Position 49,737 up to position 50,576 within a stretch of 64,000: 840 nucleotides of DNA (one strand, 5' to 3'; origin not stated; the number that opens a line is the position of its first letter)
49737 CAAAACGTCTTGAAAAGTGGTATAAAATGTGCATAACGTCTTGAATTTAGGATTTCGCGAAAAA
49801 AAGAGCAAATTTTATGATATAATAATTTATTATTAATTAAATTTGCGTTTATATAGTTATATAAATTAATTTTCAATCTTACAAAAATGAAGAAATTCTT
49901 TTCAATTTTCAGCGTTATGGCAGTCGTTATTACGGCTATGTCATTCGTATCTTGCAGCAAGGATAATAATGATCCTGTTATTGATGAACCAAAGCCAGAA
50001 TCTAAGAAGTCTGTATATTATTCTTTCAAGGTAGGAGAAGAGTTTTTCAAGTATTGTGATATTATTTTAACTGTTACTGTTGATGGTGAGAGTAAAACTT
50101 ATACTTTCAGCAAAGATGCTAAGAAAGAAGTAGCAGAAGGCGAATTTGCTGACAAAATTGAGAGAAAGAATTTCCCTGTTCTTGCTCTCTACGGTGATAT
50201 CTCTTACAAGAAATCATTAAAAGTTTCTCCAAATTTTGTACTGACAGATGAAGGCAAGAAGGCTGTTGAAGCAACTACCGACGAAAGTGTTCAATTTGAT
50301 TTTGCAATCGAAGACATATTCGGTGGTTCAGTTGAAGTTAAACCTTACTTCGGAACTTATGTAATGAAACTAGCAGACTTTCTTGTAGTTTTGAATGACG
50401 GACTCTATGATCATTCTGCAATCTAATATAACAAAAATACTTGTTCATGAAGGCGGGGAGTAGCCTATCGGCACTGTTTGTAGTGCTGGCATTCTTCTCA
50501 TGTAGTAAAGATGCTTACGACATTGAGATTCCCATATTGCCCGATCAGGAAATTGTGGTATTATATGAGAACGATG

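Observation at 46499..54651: Repeated cassette of small lipoprotein, (5'-nucleotidase lipoprotein) and C10 streptopain-like protease with a T9SS tail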

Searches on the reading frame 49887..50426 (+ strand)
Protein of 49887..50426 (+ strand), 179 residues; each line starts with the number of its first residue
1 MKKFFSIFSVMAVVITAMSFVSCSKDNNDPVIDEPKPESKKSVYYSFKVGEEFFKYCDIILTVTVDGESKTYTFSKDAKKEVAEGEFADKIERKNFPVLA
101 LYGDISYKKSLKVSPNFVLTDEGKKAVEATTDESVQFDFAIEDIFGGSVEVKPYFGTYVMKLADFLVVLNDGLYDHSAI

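Call 8: search_protein_families(library=pfam, proteins=[window:49887-50426:+], max_evalue=0.01)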
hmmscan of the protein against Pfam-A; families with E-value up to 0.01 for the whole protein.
window:49887-50426:+ (179 aa): 0 families

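Call 16: search_protein_families(library=ncbifam, proteins=[window:49887-50426:+], max_evalue=0.1)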
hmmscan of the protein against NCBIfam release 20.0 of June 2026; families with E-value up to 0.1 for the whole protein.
window:49887-50426:+ (179 aa): 5 families
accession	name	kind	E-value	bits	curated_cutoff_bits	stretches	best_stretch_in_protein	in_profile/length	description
NF033060.0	blaBCL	exception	0.0006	19.1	600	1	12-55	9-53/301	BCL family class A beta-lactamase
NF050142.1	PG1828_fam_lipo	equivalog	0.00063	20.4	50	1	1-27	1-23/59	PG1828 family lipoprotein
NF038041.1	fim_Mfa1_fam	subfamily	0.00086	18.6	130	1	4-49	2-44/495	Mfa1 family fimbria major subunit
NF045961.1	MAG5150_fam_LP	equivalog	0.00088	18.8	80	1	1-76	1-75/331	MAG5150 family histidine triad lipoprotein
TIGR04547.1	Mollicu_LP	subfamily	0.016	13.6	65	1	1-34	1-30/807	MOLPALP family lipoprotein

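Call 20: find_homologous_proteins(query=window:49887-50423:+, max_evalue=0.001)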
Query window:49887-50423:+ (179 aa): 12 proteins with E <= 0.001 among 67 candidates.
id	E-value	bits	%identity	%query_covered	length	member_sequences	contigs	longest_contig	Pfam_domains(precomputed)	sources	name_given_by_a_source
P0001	5.2e-105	367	97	100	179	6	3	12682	-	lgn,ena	-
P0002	2.5e-58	215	57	100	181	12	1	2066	-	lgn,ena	-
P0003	2.8e-48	182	58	99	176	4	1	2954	-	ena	-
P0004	2.1e-44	170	53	99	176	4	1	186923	-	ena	-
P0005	3.2e-43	166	55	99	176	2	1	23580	-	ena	-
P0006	8.4e-43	165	53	99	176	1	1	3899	-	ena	-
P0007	2.4e-42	163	51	100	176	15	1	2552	-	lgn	-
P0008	2.4e-31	127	47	99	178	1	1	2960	-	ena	-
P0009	1.1e-30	125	53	74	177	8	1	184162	-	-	-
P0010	2.3e-29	121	45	99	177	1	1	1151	-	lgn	-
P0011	3.8e-28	117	44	99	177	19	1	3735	-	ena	-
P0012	1.0e-26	112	53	65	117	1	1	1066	-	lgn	-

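Call 21: find_encoding_contigs(protein=P0004, flank=10000, max_places=4)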
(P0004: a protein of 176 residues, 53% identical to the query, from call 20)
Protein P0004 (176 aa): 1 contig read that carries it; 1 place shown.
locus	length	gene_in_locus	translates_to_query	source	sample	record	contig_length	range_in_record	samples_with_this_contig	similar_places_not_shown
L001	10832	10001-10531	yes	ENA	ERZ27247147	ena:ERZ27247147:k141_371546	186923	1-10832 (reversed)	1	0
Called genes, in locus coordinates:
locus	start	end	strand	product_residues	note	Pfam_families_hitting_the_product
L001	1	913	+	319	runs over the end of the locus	PF28584:GH_cat, PF27250:SSO3021_2nd, PF28585:GH_C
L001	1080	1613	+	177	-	-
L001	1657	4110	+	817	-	PF13734:Inhibitor_I69, PF01640:Peptidase_C10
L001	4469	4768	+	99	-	PF04221:RelB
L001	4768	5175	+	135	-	PF13470:PIN_3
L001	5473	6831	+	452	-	PF13173:AAA_14, PF13635:DUF4143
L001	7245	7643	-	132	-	PF13470:PIN_3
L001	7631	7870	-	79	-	-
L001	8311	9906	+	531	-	PF05576:Peptidase_S37, PF05577:Peptidase_S28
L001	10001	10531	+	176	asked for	-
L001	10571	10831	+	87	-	?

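Call 22: find_encoding_contigs(protein=P0005, flank=10000, max_places=4)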
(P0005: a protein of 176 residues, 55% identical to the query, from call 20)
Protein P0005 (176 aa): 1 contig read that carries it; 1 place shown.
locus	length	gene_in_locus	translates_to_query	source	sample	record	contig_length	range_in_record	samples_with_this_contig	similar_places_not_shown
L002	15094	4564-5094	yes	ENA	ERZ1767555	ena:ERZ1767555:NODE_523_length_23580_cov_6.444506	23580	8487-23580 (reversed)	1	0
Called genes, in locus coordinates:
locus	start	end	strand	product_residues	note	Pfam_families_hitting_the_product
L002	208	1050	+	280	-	PF02517:Rce1-like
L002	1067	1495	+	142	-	PF04397:LytTR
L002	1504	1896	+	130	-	-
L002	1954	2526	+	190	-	-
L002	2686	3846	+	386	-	PF07690:MFS_1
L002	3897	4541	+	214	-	-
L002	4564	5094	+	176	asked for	-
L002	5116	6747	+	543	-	PF00149:Metallophos, PF02872:5_nucleotid_C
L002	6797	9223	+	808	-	PF13734:Inhibitor_I69, PF01640:Peptidase_C10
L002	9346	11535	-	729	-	PF13458:Peripla_BP_6 (weak), PF01094:ANF_receptor (weak), PF01650:Peptidase_C13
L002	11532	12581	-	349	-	-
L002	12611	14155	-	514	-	-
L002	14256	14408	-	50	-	-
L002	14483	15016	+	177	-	-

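Call 23: find_encoding_contigs(protein=P0001, flank=10000, max_places=4)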
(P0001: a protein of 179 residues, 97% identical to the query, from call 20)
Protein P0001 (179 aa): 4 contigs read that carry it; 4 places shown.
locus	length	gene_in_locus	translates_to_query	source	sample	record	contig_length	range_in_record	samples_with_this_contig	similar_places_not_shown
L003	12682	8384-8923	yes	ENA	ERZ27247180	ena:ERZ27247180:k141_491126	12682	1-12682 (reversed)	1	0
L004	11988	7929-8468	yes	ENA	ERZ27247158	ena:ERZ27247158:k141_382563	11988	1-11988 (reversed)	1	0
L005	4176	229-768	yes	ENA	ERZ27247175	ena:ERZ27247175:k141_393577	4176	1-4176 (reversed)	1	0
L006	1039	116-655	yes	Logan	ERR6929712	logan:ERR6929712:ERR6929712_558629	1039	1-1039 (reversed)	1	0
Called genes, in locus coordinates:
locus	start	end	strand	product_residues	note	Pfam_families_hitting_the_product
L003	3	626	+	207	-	?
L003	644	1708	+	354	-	-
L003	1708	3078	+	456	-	PF03415:Peptidase_C11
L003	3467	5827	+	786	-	PF13734:Inhibitor_I69, PF01640:Peptidase_C10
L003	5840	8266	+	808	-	PF13734:Inhibitor_I69, PF01640:Peptidase_C10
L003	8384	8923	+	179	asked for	-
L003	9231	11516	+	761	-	-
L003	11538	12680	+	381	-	?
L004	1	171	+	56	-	?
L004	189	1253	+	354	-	-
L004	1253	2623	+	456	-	PF03415:Peptidase_C11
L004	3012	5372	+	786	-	PF13734:Inhibitor_I69, PF01640:Peptidase_C10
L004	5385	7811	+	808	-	PF13734:Inhibitor_I69, PF01640:Peptidase_C10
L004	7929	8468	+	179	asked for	-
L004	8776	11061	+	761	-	-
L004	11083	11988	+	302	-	?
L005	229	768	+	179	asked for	-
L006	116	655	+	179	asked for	-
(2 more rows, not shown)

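Call 39: predict_structure(alignment_id=A2)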
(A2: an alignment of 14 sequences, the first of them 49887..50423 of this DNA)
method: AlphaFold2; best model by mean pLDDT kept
length: 179 residues; sequences in the alignment: 14
mean_pLDDT: 82.9   pTM: 0.72
mean pLDDT of the five models: 82.9, 82.4, 82.4, 82.1, 81.7
residues with pLDDT >= 90: 127; 70-90: 14; 50-70: 8; < 50: 30
segments of 3 or more residues with pLDDT < 50: 1-30
pLDDT, mean of each block of 10 residues (from residue 1): 38 37 40 59 96 96 97 96 91 92 95 98 93 89 95 93 94 94
secondary structure, 60 per line:
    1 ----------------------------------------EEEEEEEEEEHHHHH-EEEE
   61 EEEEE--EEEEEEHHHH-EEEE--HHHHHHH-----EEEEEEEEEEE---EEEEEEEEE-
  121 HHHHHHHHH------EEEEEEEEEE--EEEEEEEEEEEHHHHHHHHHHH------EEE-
elements in order: E41-50 H51-55 E57-65 E68-73 H74-77 E79-82 H85-91 E97-107 E111-119 H121-129 E136-145 E148-158 H159-169 E176-178

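Call 41: search_protein_representatives(alignment_id=A2)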
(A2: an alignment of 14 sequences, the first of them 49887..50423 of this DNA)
Query: 14 sequences, 178 profile positions. Proteins with E-value up to 0.001 (for the whole library): 78; up to 1e-10: 24; up to 1e-30: 3. The best 78 are listed.
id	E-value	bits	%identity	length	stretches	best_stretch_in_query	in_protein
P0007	1.1e-81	289.5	-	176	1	1-177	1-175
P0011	1.0e-73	263.5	-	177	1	1-178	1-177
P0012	8.6e-51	188.8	-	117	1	1-113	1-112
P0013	6.5e-25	104.6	-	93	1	87-177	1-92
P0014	2.7e-24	102.5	-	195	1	1-143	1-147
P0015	3.6e-24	102.1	-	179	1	1-167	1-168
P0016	8.3e-22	94.4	-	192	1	1-139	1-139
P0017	2.5e-21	92.9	-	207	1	1-140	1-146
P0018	8.0e-20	88.0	-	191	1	1-149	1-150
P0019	2.8e-18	82.9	-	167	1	1-164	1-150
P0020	7.6e-18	81.5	-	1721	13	36-83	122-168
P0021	6.0e-17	78.6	-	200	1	1-150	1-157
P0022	7.7e-15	71.7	-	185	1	3-171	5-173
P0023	2.0e-14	70.4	-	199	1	1-168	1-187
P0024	3.8e-14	69.5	-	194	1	1-146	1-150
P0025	5.7e-14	68.9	-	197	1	1-170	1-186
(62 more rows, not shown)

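Call 42: search_protein_families(library=pfam, proteins=[P0014, P0015, P0016, P0017, P0018, P0019, P0021, P0022, P0023, P0025], max_evalue=0.01)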
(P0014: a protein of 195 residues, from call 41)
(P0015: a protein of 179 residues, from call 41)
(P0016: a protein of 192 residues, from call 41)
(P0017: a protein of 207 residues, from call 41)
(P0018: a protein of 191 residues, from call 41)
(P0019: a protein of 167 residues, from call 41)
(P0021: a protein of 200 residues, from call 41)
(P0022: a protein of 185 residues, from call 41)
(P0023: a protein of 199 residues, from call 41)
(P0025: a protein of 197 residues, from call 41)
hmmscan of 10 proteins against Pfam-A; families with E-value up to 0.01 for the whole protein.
P0014 (195 aa): 0 families

P0015 (179 aa): 1 family
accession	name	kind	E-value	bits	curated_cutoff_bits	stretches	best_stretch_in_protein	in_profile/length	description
PF01521.26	Fe-S_biosyn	-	0.0089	16.7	26.3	0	27-81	50-104/110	Iron-sulphur cluster biosynthesis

P0016 (192 aa): 0 families

P0017 (207 aa): 0 families

P0018 (191 aa): 0 families

P0019 (167 aa): 0 families

P0021 (200 aa): 0 families

P0022 (185 aa): 1 family
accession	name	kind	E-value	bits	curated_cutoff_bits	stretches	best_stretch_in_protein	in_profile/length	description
PF16383.10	DUF4992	-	0.0071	16.5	29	0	2-43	2-44/183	Domain of unknown function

P0023 (199 aa): 0 families

P0025 (197 aa): 0 families

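Call 43: fold_search(model_id=the predicted structure, library=pdb)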
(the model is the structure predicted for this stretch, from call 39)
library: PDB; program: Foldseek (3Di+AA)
matches with E <= 10: 1217; with E <= 0.001: 0
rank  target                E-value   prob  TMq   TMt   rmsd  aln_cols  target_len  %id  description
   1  2oxe_B                1.3e-02  0.44  0.19  0.10  10.1       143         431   11  Structure of the Human Pancreatic Lipase-related Protein 2 (released 2007-03-27)
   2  2lge_MODEL_1_A        1.5e-02  0.85  0.31  0.39   8.8       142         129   12  NMR structure of the calcium-bound form of the protein YP_001302112.1 from Parabacteroides distasonis (released 2011-08-10)
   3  6flj                  8.6e-02  0.14  0.16  0.21  16.7       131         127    8  Crystal structure of Cep120 C2A_K76A mutant (released 2018-02-14)
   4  6ewl                  1.2e-01  0.30  0.21  0.26  17.7       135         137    6  Danio rerio CEP120 first C2 domain (C2A) (released 2018-05-02)
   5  5ue8_A                1.2e-01  0.20  0.19  0.05  12.7       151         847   14  The crystal structure of Munc13-1 C1C2BMUN domain (released 2017-02-15)
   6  4icx_A                1.2e-01  0.13  0.15  0.18  15.6       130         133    4  N-terminal C2 domain of human CEP120 (released 2014-06-18)
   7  8ihp_B                1.3e-01  0.06  0.12  0.06  33.1       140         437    8  Structure of Semliki Forest virus VLP in complex with the receptor VLDLR-LA3 (released 2023-04-12)
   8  1dhk_B                1.6e-01  0.08  0.11  0.11  17.6       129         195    8  STRUCTURE OF PORCINE PANCREATIC ALPHA-AMYLASE (released 1997-12-24)
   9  1dr9                  1.9e-01  0.16  0.13  0.12  15.2       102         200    8  CRYSTAL STRUCTURE OF A SOLUBLE FORM OF B7-1 (CD80) (released 2000-01-10)
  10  8vy4_B                1.9e-01  0.12  0.14  0.12  14.4       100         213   10  Engineering a Tumor-Selective Prodrug T Cell Engager Bispecific Antibody for Safer Immunotherapy (released 2024-07-24)
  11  1nc7_A                1.9e-01  0.09  0.12  0.18  16.0       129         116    7  Crystal Structure of Thermotoga maritima 1070 (released 2003-07-01)
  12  3u6g_B                2.0e-01  0.47  0.29  0.39   7.6       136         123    7  Crystal structure of a domain of unknown function, DUF4425 (BVU_3708) from Bacteroides vulgatus ATCC 8482 at 1.35 A re (released 2011-11-02)
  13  4icx_C                2.0e-01  0.09  0.15  0.17  15.7       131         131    3  N-terminal C2 domain of human CEP120 (released 2014-06-18)
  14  4iqh_A                2.1e-01  0.11  0.15  0.18  16.4       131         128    8  Crystal Structure Analysis of Dysferlin C2A variant 1 (C2Av1) (released 2013-12-18)
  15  1wwc                  2.2e-01  0.13  0.13  0.21  18.0       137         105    9  NT3 BINDING DOMAIN OF HUMAN TRKC RECEPTOR (released 1999-07-07)
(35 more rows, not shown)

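Call 46: find_related_loci(query=A2, collection=genome_contigs, flank=10000)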
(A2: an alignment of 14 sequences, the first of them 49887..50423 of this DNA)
Query A2 (179 aa) in genome_contigs; peptide patterns used: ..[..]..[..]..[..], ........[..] (x = any residue, [..] = any of these).
94 stretches matched a pattern; 1 encode a relative of the query (tblastn E <= 1e-3); 1 distinct loci.
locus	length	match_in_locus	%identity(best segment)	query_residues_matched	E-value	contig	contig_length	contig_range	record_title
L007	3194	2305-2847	59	1-179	9e-68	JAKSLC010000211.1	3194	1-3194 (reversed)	MAG: Bacteroidales bacterium isolate Horse_feces89 MAG089_211, whole genome shotgun sequence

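Call 56: find_encoding_contigs(protein=P0014, flank=6000, max_places=3)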
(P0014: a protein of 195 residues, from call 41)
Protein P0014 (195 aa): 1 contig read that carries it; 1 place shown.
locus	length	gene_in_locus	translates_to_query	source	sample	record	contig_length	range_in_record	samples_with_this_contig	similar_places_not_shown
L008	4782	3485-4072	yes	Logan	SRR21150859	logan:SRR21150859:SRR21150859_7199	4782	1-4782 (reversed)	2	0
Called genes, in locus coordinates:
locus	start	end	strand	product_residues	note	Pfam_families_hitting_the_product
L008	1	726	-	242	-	?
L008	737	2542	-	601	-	PF12833:HTH_18, PF00165:HTH_AraC (weak)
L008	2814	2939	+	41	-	-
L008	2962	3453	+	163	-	-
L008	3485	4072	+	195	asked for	-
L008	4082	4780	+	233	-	?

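Call 84: search_solved_structures(query=A4, max_evalue=10)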
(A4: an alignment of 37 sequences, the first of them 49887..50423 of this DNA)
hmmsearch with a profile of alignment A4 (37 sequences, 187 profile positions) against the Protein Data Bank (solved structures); distinct sequences matched with E-value up to 10: 8.
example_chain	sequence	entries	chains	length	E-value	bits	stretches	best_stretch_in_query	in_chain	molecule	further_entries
9gbc_B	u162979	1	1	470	0.0015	21.7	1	1-59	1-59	DUF4374 domain-containing protein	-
9hq1_A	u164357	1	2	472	0.0015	21.6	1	1-59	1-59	DUF4374 domain-containing protein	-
6h3i_B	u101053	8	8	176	0.34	14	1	14-47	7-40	Peptidyl-prolyl cis-trans isomerase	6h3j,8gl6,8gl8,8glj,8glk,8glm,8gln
9n2d_D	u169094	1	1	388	0.72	12.9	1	1-62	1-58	Bam M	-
4n91_A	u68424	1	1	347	0.76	12.8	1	1-31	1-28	TRAP dicarboxylate transporter, DctP subunit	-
8cka_A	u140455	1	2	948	0.81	12.7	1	1-87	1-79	Hexagonally packed intermediate-layer surface protein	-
7kv4_AAA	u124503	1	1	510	0.95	12.5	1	1-37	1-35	SusD family protein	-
4l5n_C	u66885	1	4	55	1.1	12.3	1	49-101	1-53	Early protein GP1B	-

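Call 92: search_protein_families(library=pfam, proteins=[L008:737-2542:-, L008:2962-3453:+, L008:4082-4780:+], max_evalue=0.01)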
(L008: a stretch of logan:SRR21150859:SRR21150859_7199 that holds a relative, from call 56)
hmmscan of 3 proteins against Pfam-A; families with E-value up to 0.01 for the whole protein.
L008:737-2542:- (601 aa): 5 families
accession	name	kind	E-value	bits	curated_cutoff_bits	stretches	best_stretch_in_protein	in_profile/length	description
PF12833.13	HTH_18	-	3.3e-15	56.6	33.6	1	509-590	1-80/80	Helix-turn-helix domain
PF00165.29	HTH_AraC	-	2.6e-07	31.1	26.6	1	556-589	10-42/42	Bacterial regulatory helix-turn-helix proteins, AraC family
PF13424.12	TPR_12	-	6.4e-05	23.5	30.1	0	156-215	4-62/77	Tetratricopeptide repeat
PF00726.22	IL10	-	0.0032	17.5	24.2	0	300-351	24-76/170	Interleukin 10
PF10883.13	DUF2681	-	0.0041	17.8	28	0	421-493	4-70/90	Protein of unknown function (DUF2681)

L008:2962-3453:+ (163 aa): 0 families

L008:4082-4780:+ (233 aa): 0 families
